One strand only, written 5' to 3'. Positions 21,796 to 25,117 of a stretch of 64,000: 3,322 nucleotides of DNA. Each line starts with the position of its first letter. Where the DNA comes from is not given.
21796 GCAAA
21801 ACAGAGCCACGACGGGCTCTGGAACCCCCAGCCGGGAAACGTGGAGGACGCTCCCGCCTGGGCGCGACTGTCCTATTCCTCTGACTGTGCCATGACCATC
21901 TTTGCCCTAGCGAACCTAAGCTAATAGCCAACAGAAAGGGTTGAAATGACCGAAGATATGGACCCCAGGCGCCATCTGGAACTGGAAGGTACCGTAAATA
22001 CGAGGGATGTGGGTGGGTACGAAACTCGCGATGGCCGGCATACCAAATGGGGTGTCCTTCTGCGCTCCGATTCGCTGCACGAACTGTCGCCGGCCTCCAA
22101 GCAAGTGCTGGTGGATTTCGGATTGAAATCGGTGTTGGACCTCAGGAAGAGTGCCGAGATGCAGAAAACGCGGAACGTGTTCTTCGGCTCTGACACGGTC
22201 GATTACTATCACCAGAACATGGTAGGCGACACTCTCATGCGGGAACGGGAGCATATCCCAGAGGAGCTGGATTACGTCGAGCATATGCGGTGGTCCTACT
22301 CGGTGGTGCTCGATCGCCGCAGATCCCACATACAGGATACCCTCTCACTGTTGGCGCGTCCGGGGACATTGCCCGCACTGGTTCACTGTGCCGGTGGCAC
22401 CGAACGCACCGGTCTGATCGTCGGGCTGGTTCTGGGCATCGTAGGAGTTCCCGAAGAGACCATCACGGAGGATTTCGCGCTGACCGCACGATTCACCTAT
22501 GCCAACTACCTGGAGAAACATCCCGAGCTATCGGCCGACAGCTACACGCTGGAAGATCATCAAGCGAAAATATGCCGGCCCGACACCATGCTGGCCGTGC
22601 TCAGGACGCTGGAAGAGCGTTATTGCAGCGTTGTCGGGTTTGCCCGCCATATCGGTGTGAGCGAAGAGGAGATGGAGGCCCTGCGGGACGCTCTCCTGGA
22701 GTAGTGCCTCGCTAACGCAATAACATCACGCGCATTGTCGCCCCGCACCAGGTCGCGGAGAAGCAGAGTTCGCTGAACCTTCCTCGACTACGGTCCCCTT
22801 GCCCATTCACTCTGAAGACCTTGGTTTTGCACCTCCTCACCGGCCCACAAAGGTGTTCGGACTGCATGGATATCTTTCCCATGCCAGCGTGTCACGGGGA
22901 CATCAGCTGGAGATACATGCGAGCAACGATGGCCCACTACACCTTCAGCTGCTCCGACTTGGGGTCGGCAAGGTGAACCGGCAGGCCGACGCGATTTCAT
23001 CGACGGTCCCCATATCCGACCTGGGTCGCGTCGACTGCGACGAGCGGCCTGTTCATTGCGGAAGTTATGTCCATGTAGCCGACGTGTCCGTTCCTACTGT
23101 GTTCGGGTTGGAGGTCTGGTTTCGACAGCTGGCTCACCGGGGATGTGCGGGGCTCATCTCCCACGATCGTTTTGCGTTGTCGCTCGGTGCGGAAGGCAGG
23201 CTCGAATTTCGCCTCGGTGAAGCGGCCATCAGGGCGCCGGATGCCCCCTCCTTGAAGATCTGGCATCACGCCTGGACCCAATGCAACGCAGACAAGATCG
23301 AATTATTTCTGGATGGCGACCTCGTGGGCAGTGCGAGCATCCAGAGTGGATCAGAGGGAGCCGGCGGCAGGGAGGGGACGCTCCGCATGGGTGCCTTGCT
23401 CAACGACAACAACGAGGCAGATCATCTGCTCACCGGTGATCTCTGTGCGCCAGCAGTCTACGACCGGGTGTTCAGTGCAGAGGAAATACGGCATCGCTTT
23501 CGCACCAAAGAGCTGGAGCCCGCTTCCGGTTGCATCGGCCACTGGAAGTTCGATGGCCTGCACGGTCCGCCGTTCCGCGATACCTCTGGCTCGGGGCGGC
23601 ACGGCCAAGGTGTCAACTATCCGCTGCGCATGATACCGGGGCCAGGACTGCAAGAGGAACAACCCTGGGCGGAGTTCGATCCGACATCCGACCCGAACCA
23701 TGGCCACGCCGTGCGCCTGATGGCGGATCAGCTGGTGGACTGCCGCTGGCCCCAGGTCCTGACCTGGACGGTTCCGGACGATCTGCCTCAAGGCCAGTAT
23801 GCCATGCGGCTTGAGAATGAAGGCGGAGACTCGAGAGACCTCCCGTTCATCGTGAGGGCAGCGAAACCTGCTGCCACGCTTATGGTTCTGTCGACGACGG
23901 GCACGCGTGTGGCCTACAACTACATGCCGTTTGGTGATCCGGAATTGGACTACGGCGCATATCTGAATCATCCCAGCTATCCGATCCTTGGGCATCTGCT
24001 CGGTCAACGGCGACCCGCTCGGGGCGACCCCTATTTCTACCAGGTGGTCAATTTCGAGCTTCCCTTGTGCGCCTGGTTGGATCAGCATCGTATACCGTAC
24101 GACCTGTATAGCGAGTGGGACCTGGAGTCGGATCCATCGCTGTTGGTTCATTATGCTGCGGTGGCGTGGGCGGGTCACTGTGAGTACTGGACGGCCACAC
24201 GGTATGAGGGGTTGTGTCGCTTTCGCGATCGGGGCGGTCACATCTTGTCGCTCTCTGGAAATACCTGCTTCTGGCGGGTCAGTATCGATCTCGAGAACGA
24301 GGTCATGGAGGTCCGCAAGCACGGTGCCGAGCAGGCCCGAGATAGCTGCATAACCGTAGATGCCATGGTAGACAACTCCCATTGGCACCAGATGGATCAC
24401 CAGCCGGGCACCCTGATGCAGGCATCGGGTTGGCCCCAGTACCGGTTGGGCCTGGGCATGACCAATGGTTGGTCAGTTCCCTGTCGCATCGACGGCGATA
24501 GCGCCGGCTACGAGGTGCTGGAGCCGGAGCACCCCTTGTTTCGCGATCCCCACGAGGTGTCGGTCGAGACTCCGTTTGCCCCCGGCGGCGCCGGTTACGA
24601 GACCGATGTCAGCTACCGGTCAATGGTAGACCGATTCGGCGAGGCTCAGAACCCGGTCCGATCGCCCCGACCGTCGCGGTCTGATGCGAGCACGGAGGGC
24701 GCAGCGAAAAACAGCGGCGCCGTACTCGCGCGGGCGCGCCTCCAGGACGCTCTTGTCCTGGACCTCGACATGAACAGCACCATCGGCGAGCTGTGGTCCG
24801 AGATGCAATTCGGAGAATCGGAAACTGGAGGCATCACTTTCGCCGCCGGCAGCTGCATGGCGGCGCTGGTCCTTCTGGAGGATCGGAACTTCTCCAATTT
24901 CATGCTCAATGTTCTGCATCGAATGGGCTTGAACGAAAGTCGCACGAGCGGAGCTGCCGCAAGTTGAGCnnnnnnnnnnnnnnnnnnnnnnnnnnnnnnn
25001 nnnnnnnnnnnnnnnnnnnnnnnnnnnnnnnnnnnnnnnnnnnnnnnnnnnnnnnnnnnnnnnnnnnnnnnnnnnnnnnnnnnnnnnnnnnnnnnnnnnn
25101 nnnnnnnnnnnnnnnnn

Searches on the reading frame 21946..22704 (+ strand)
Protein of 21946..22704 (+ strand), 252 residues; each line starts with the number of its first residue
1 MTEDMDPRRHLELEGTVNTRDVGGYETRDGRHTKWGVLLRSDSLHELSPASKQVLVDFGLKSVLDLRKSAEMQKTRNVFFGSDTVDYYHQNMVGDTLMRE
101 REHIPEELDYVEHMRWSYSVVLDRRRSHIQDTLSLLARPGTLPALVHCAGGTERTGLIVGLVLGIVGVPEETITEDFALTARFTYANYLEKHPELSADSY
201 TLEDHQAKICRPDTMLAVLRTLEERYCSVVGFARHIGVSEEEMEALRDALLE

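Call 9: search_protein_families(library=pfam, proteins=[window:21946-22704:+], max_evalue=0.01)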
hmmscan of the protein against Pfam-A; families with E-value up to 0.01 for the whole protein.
window:21946-22704:+ (252 aa): 3 families
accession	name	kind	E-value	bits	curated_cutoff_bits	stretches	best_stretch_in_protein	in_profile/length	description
PF13350.11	Y_phosphatase3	-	2.8e-53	181.8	22.2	1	11-252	1-240/240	Tyrosine phosphatase family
PF03162.18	Y_phosphatase2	-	3.8e-05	23.8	27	1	59-174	32-124/165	Tyrosine phosphatase family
PF22784.1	PTP-SAK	-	0.0005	20.6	27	1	138-174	84-120/153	Swiss Army Knife protein, DSP-PTPase phosphatase domain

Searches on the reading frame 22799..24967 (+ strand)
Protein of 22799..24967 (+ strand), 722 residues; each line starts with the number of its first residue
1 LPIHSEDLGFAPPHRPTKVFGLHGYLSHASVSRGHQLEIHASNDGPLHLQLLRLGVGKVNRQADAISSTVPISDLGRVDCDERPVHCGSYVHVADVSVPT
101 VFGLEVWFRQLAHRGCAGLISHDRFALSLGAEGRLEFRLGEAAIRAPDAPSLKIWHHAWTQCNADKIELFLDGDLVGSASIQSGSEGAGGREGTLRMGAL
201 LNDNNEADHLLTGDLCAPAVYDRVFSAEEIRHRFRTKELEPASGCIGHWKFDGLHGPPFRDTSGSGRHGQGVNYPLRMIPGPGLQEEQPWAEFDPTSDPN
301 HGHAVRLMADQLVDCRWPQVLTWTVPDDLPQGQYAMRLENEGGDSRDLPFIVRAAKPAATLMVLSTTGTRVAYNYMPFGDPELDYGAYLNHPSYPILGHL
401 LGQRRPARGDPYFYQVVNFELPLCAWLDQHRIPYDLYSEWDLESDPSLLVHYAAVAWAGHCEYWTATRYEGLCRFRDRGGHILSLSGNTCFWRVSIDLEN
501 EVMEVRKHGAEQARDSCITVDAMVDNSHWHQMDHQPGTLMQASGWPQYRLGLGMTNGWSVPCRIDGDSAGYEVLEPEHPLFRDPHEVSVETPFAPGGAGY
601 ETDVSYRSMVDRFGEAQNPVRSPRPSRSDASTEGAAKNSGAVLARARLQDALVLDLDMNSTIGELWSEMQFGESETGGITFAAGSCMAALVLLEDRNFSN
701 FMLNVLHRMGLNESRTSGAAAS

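Call 7: search_protein_families(library=pfam, proteins=[window:22799-24967:+], max_evalue=1)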
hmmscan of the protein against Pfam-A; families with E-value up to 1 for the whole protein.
window:22799-24967:+ (722 aa): 3 families
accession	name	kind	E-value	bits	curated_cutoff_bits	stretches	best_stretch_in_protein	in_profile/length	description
PF20254.3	DMFA2_C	-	2.2e-41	143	27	1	308-611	36-317/374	N,N-dimethylformamidase beta subunit-like, C-terminal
PF13385.13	Laminin_G_3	-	4.5e-08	33.8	27.6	1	89-230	5-150/151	Concanavalin A-like lectin/glucanases superfamily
PF16355.11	DUF4982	-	0.047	14.1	23.9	1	159-182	7-30/61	Domain of unknown function (DUF4982)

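Call 8: search_protein_families(library=ncbifam, proteins=[window:22799-24967:+], max_evalue=1)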
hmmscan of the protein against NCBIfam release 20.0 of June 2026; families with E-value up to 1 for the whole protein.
window:22799-24967:+ (722 aa): 1 family
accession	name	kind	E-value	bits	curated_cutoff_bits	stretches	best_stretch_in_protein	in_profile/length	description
NF052521.1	TafC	equivalog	0.011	14.9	410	1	155-237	284-363/373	TafC family fimbrial protein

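Call 92: search_solved_structures(query=window:22799-24967:+, max_evalue=0.01)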
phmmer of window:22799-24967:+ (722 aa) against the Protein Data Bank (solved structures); distinct sequences matched with E-value up to 0.01: 5.
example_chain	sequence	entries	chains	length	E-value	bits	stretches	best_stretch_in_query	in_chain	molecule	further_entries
8huy_A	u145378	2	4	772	2.3e-18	69.1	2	423-556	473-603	Chains: A,B | N-acetyl-(R)-beta-phenylalanine acylase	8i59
8i5a_A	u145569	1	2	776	2.3e-18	69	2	423-556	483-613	N-acetyl-(R)-beta-phenylalanine acylase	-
6lvd_A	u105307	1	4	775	7.1e-16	60.8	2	212-373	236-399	N,N-dimethylformamidase large subunit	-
6lvb_A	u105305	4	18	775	9.2e-16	60.4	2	212-373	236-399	N,N-dimethylformamidase large subunit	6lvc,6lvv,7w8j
6lve_A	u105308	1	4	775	5.7e-15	57.8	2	212-373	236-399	N,N-dimethylformamidase large subunit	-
